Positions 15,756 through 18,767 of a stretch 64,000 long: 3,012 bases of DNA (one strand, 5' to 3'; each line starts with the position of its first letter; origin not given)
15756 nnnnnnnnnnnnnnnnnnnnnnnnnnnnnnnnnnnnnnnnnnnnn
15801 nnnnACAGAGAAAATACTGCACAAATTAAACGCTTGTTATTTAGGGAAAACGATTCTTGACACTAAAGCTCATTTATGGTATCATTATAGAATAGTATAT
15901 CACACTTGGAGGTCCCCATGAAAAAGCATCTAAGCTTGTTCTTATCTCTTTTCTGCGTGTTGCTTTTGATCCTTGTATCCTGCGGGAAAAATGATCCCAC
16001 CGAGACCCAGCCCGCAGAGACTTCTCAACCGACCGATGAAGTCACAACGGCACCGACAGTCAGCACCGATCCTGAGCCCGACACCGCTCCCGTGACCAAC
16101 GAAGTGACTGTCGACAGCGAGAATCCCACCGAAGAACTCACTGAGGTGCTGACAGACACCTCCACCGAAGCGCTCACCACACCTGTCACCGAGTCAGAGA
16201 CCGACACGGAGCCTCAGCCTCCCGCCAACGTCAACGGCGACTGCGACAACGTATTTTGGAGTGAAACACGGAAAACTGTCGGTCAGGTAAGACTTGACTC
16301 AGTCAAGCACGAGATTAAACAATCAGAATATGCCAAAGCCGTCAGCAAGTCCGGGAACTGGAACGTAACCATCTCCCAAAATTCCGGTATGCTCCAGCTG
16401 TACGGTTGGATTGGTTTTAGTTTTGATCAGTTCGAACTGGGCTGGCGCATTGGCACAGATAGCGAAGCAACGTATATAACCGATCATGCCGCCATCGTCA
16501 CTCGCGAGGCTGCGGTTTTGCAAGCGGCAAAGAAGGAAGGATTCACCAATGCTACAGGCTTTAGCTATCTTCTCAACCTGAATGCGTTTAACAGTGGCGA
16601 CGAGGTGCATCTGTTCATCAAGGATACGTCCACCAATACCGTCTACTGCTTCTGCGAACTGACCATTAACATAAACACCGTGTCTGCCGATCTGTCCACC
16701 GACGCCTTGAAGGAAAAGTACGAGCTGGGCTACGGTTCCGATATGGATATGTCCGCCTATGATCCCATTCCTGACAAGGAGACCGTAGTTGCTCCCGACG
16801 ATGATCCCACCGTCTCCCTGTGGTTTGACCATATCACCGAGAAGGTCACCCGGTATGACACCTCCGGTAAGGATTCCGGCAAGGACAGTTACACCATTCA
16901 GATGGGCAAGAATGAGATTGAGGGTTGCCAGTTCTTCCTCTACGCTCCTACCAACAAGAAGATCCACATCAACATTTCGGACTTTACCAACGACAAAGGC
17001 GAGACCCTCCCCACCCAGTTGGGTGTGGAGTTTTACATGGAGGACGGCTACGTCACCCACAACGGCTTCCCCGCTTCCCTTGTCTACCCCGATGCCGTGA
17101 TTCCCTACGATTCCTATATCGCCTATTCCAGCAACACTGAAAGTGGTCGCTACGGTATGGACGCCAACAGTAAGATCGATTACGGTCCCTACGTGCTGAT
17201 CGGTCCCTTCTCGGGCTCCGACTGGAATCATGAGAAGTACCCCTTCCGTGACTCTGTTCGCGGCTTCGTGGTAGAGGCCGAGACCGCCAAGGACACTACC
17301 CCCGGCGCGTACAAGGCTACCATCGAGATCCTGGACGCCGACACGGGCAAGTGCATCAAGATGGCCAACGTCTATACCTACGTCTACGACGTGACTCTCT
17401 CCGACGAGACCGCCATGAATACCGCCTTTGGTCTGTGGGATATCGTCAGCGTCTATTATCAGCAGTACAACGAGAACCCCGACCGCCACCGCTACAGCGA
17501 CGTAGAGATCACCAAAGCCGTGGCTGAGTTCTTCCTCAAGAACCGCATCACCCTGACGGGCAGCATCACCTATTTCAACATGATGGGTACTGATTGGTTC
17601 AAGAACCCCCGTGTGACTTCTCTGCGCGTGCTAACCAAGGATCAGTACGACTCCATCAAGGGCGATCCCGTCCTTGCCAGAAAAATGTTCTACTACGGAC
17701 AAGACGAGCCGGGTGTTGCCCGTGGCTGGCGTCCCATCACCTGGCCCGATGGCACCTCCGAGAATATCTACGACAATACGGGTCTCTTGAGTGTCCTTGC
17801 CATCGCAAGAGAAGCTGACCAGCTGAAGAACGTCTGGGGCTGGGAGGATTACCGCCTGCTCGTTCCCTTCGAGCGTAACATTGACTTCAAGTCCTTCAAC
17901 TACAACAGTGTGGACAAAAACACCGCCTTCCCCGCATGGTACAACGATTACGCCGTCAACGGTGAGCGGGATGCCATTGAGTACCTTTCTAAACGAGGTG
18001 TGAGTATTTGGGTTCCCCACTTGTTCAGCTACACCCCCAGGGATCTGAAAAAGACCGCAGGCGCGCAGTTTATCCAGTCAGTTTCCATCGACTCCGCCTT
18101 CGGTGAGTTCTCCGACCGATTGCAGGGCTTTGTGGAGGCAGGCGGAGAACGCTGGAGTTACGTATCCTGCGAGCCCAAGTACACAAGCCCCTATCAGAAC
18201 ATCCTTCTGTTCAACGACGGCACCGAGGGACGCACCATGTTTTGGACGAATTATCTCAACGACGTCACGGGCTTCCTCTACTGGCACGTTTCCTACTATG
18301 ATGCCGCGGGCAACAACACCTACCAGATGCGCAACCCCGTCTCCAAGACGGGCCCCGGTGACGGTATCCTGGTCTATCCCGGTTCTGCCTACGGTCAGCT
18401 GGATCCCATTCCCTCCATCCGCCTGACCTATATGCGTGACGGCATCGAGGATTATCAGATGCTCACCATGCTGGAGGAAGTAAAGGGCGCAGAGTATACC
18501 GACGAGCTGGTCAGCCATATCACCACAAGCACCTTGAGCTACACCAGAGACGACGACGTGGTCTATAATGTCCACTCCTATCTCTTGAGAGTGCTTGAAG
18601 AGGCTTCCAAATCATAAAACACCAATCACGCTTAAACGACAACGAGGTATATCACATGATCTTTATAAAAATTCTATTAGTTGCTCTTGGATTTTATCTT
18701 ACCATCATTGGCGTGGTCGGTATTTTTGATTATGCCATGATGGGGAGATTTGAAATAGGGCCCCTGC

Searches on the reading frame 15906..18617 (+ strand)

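Call 3: search_protein_families(library=pfam, proteins=[window:15906-18617:+], max_evalue=0.1)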
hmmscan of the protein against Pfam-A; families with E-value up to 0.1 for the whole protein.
window:15906-18617:+ (903 aa): 1 family
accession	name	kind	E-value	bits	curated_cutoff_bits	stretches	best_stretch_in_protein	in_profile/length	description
PF13320.12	GH123_cat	-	6.1e-15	55.8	23.1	1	734-856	210-324/324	Glycoside hydrolase 123, catalytic domain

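Call 4: search_protein_families(library=ncbifam, proteins=[window:15906-18617:+], max_evalue=0.1)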
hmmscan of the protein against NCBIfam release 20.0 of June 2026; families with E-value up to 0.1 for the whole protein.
window:15906-18617:+ (903 aa): 0 families
